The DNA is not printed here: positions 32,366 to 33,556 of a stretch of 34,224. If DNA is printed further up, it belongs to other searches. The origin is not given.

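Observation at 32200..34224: Lower-GC tail with atypical codon usage encoding a GT32-like glycosyltransferase: recent horizontal acquisition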

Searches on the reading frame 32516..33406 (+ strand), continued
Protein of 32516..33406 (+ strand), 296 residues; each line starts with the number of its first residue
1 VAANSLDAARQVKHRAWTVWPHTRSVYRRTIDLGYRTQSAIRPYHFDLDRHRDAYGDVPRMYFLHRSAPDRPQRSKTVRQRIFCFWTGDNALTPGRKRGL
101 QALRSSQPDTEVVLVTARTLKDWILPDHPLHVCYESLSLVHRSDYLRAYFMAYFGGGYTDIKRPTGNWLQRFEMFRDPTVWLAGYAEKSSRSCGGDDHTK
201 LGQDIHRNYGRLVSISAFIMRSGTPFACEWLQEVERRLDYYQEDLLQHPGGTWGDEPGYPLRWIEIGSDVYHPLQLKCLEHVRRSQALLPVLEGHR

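Call 39: find_encoding_contigs(protein=P0002, flank=10000, max_places=2)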
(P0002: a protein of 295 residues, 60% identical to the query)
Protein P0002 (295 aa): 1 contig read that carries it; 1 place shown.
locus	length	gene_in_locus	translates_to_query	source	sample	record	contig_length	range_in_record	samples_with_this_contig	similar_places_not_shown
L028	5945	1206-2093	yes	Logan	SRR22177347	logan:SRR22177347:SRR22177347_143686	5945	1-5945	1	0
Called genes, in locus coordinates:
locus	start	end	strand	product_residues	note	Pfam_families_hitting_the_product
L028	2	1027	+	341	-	?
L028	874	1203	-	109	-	-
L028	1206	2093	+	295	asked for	-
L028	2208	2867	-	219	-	PF00730:HhH-GPD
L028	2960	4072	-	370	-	PF08240:ADH_N, PF00107:ADH_zinc_N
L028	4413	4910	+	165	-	PF14246:TetR_C_7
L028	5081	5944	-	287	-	?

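Call 40: find_encoding_contigs(protein=P0008, flank=10000, max_places=2)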
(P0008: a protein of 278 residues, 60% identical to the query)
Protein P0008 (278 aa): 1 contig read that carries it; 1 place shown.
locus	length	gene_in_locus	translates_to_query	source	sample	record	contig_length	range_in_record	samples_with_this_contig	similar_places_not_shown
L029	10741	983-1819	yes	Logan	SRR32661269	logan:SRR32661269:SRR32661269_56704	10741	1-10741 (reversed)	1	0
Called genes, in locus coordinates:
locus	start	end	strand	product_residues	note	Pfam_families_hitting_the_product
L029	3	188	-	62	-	?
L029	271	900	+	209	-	PF00535:Glycos_transf_2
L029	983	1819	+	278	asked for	-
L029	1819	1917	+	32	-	-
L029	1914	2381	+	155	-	PF05704:Caps_synth (weak)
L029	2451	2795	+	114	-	-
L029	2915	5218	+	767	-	PF13524:Glyco_trans_1_2 (faint), PF00534:Glycos_transf_1, PF13692:Glyco_trans_1_4, PF13439:Glyco_transf_4 (weak), PF00534:Glycos_transf_1, PF13692:Glyco_trans_1_4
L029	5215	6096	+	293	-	PF00535:Glycos_transf_2, PF10111:Glyco_tranf_2_2, PF13641:Glyco_tranf_2_3, PF13632:Glyco_trans_2_3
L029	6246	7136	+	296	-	PF00535:Glycos_transf_2, PF10111:Glyco_tranf_2_2 (faint), PF13641:Glyco_tranf_2_3 (faint)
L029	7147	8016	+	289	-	PF00483:NTP_transferase, PF12804:NTP_transf_3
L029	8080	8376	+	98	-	PF13641:Glyco_tranf_2_3 (weak), PF00535:Glycos_transf_2, PF10111:Glyco_tranf_2_2 (weak)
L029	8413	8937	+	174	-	-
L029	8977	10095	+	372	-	PF13524:Glyco_trans_1_2, PF13692:Glyco_trans_1_4, PF00534:Glycos_transf_1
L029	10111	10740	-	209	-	?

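Call 41: find_encoding_contigs(protein=P0024, flank=10000, max_places=2)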
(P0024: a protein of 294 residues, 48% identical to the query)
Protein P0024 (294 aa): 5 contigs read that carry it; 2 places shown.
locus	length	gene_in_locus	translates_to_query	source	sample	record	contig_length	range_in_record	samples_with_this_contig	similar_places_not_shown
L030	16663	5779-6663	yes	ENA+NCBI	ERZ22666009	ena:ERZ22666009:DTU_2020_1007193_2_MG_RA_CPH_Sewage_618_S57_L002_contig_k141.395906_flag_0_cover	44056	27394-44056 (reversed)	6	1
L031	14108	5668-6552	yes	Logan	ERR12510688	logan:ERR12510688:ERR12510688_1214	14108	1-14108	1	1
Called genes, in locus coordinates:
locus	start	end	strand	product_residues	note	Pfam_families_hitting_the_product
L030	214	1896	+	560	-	PF20176:DUF6541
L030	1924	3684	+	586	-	PF00535:Glycos_transf_2, PF10111:Glyco_tranf_2_2 (weak), PF13641:Glyco_tranf_2_3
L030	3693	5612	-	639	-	PF00664:ABC_membrane (weak), PF00005:ABC_tran, PF02463:SMC_N (faint)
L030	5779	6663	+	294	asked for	-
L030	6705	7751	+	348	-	-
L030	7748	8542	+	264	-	PF13578:Methyltransf_24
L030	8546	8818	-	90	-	PF10041:DUF2277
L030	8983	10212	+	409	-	PF13433:Peripla_BP_5 (weak), PF13458:Peripla_BP_6, PF01094:ANF_receptor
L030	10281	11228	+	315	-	PF02653:BPD_transp_2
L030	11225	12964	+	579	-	PF02653:BPD_transp_2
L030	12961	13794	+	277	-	PF00005:ABC_tran, PF13304:AAA_21 (faint), PF12399:BCA_ABC_TP_C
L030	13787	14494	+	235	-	PF00005:ABC_tran, PF13304:AAA_21 (faint)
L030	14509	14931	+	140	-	PF00293:NUDIX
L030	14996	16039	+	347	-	PF01408:GFO_IDH_MocA, PF03447:NAD_binding_3 (weak), PF22725:GFO_IDH_MocA_C3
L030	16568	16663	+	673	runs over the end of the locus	-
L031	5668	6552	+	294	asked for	-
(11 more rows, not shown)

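Call 45: find_homologous_proteins(query=L001:1700-2548:+)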
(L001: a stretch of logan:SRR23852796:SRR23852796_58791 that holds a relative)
Query L001:1700-2548:+ (283 aa): 19 proteins with E <= 0.001 among 1469 candidates.
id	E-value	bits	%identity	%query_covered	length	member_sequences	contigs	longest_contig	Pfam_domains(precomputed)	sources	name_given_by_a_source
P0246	1.0e-116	407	98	64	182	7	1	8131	-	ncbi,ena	-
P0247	1.5e-60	223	45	88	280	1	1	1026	PF05212.19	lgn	-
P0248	4.5e-55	205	47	82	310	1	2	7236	-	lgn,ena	-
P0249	1.1e-53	200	47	84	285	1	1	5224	-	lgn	-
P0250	3.6e-53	199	46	84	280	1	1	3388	-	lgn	-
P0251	4.2e-53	199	46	88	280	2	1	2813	-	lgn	-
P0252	5.1e-53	198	45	85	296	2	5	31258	-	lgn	-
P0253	1.1e-52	197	46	83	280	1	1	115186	-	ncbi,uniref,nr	ncbi:hypothetical protein JQN72_08660 [Phycicoccus sp. CSK15P-2]|uniref:hypothetical protein n=1 Tax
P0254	2.9e-52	196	49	75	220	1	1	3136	-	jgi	jgi:hypothetical protein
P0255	1.4e-50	190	46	84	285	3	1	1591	-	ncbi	-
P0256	3.2e-46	176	44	83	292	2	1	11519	-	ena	-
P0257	4.0e-46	176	44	82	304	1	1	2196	-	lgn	-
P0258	8.2e-45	171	42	81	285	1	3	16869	-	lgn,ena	-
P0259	2.1e-44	170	43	82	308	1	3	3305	-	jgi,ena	-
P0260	5.4e-44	169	41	92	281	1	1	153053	-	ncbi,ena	-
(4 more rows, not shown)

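Call 46: find_encoding_contigs(protein=P0246, flank=10000, max_places=4)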
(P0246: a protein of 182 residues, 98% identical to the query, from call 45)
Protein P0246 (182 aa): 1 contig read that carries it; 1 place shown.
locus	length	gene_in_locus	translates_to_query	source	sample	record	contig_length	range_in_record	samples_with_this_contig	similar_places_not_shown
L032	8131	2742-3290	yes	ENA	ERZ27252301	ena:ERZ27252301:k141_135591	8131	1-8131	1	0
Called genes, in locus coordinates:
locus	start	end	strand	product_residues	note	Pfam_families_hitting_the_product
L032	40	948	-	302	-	PF13276:HTH_21, PF00665:rve, PF13683:rve_3, PF13333:rve_2 (weak)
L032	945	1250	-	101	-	PF01527:HTH_Tnp_1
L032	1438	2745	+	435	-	PF01610:DDE_Tnp_ISL3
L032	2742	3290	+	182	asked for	-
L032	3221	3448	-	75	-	-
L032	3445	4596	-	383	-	PF13439:Glyco_transf_4 (weak), PF00534:Glycos_transf_1, PF13692:Glyco_trans_1_4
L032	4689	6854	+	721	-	PF00534:Glycos_transf_1 (faint), PF13692:Glyco_trans_1_4, PF00535:Glycos_transf_2, PF10111:Glyco_tranf_2_2 (weak), PF13641:Glyco_tranf_2_3, PF13632:Glyco_trans_2_3 (weak)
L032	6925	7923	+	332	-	PF00106:adh_short (faint), PF01073:3Beta_HSD, PF01370:Epimerase, PF02719:Polysacc_synt_2, PF04321:RmlD_sub_bind, PF07993:NAD_binding_4, PF16363:GDP_Man_Dehyd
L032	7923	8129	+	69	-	?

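Call 54: search_protein_representatives(alignment_id=A1)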
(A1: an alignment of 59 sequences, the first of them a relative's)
Query: 59 sequences, 290 profile positions. Proteins with E-value up to 0.001 (for the whole library): 1633; up to 1e-10: 897; up to 1e-30: 559. The best 150 are listed.
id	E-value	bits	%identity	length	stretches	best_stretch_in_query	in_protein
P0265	1.7e-110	385.5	-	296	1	3-290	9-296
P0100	2.0e-110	385.3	-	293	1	2-290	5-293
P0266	2.6e-110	384.9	-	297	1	5-290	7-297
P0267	3.2e-109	381.3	-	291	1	4-290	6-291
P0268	7.2e-109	380.1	-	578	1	3-290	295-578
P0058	5.0e-107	374.1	-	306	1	4-290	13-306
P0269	1.9e-106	372.2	-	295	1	3-290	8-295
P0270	2.7e-106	371.7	-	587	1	4-290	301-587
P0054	1.6e-105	369.2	-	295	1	3-290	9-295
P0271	9.4e-105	366.6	-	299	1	3-290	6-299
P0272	5.0e-104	364.2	-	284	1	6-290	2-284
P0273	5.9e-104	364.0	-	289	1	3-289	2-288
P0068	1.3e-103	362.9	-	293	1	3-287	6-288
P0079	2.0e-99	349.2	-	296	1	3-289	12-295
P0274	1.6e-97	342.9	-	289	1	3-290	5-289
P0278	2.1e-96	339.2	-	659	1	21-290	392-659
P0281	2.0e-95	336.0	-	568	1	7-290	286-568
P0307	7.4e-86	304.6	-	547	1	36-290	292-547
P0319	7.3e-83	294.8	-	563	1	25-290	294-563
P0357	1.0e-70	254.9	-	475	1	65-278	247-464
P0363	4.4e-69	249.6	-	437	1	67-279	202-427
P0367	1.6e-67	244.4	-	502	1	62-278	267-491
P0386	4.7e-64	233.1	-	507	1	68-290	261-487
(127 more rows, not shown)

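Call 56: search_dna_similar(query=window:32516-33403:+, collection=plasmids, mode=protein, max_rows=15)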
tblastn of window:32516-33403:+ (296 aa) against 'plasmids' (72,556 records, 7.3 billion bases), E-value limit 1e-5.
No match.
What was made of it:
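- Tried and rejected: A protein search of 72,556 plasmids found no homologue, so there is no sign of plasmid carriage (call 56).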

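Call 75: search_protein_families(library=pfam, proteins=[P0268, P0270, P0278, P0281, P0307, P0319, P0357, P0363, P0367, P0386], max_evalue=0.001)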
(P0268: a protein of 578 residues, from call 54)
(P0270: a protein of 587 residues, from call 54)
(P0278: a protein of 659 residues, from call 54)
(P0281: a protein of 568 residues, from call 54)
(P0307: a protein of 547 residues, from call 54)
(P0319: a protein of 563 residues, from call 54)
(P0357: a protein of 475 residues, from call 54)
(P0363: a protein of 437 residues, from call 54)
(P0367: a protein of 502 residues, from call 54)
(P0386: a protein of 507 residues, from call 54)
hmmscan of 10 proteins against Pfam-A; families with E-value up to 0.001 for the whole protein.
P0268 (578 aa): 3 families
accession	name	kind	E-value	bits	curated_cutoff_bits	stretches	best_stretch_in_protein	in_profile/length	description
PF00535.33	Glycos_transf_2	-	2.1e-27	96.5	23.3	1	9-133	1-126/168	Glycosyl transferase family 2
PF10111.15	Glyco_tranf_2_2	-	6.7e-11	42.6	27.3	1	9-104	1-100/276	Glycosyltransferase like family 2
PF13641.12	Glyco_tranf_2_3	-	2.2e-09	38.1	27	1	8-122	3-122/230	Glycosyltransferase like family 2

P0270 (587 aa): 4 families
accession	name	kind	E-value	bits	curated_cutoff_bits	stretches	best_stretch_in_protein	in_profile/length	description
PF00535.33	Glycos_transf_2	-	1.2e-22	81.1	23.3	1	4-162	1-166/168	Glycosyl transferase family 2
PF13641.12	Glyco_tranf_2_3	-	9.9e-17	62.2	27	1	3-213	3-225/230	Glycosyltransferase like family 2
PF10111.15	Glyco_tranf_2_2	-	2.7e-07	30.8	27.3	1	4-103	1-103/276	Glycosyltransferase like family 2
PF13632.12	Glyco_trans_2_3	-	0.00015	22.1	27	1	143-212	68-135/198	Glycosyl transferase family group 2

P0278 (659 aa): 4 families
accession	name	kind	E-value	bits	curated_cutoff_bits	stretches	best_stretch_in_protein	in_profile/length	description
PF00535.33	Glycos_transf_2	-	3.1e-36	125.3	23.3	1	21-167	1-139/168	Glycosyl transferase family 2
PF13641.12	Glyco_tranf_2_3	-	8.6e-09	36.2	27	1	18-212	1-191/230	Glycosyltransferase like family 2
PF10111.15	Glyco_tranf_2_2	-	3.1e-06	27.3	27.3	1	22-115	2-99/276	Glycosyltransferase like family 2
PF04488.21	Gly_transf_sug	-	3.5e-05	24.9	23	1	479-524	29-75/93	Glycosyltransferase sugar-binding region containing DXD motif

P0281 (568 aa): 6 families
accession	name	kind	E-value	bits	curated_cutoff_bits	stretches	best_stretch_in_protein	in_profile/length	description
PF00535.33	Glycos_transf_2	-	5.2e-24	85.5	23.3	1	5-161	1-165/168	Glycosyl transferase family 2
PF13641.12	Glyco_tranf_2_3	-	1.8e-15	58.1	27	1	4-197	3-209/230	Glycosyltransferase like family 2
PF10111.15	Glyco_tranf_2_2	-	3e-13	50.3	27.3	1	5-119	1-124/276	Glycosyltransferase like family 2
PF13632.12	Glyco_trans_2_3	-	6.8e-07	29.7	27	1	86-218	3-142/198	Glycosyl transferase family group 2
PF02709.20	Glyco_transf_7C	-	0.00047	20.2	23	0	149-193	20-66/78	N-terminal domain of galactosyltransferase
PF13506.12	Glyco_transf_21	-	0.00073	19.5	21.7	0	75-192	24-147/174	Glycosyl transferase family 21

P0307 (547 aa): 4 families
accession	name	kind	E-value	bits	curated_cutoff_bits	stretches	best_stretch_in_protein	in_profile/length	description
PF00535.33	Glycos_transf_2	-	5.2e-31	108.3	23.3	1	3-160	1-159/168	Glycosyl transferase family 2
PF13641.12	Glyco_tranf_2_3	-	2.9e-09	37.7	27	1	2-180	3-192/230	Glycosyltransferase like family 2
PF05704.18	Caps_synth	-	1.5e-08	34.8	24.5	1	314-408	33-131/278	Capsular polysaccharide synthesis protein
PF10111.15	Glyco_tranf_2_2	-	9.8e-08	32.2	27.3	1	11-126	11-133/276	Glycosyltransferase like family 2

P0319 (563 aa): 2 families
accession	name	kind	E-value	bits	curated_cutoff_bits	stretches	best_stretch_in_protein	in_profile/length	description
PF00535.33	Glycos_transf_2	-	1.3e-09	38.6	23.3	1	6-177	2-165/168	Glycosyl transferase family 2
PF04488.21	Gly_transf_sug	-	9e-06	26.7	23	1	365-418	16-75/93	Glycosyltransferase sugar-binding region containing DXD motif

P0357 (475 aa): 2 families
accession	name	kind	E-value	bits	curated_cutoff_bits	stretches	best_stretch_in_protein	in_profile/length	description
PF05704.18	Caps_synth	-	3.9e-06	26.9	24.5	1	231-334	21-130/278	Capsular polysaccharide synthesis protein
PF04488.21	Gly_transf_sug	-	0.00023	22.2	23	1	303-336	40-75/93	Glycosyltransferase sugar-binding region containing DXD motif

P0363 (437 aa): 2 families
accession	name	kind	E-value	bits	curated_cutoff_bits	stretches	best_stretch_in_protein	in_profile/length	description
PF05050.19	Methyltransf_21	-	8.4e-07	29.7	22.7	1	22-170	21-152/173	Methyltransferase FkbM domain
PF04488.21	Gly_transf_sug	-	7.2e-05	23.9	23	1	261-289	46-75/93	Glycosyltransferase sugar-binding region containing DXD motif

P0367 (502 aa): 3 families
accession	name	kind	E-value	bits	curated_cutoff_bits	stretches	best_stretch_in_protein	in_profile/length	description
PF00535.33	Glycos_transf_2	-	1.2e-10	42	23.3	1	6-115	2-112/168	Glycosyl transferase family 2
PF05704.18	Caps_synth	-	1.7e-06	28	24.5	1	240-358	6-131/278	Capsular polysaccharide synthesis protein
PF13641.12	Glyco_tranf_2_3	-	5.9e-05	23.6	27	1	5-110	4-115/230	Glycosyltransferase like family 2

P0386 (507 aa): 1 family
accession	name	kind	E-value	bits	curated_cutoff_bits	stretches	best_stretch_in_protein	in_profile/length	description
PF05704.18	Caps_synth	-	7.6e-05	22.7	24.5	1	273-345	54-131/278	Capsular polysaccharide synthesis protein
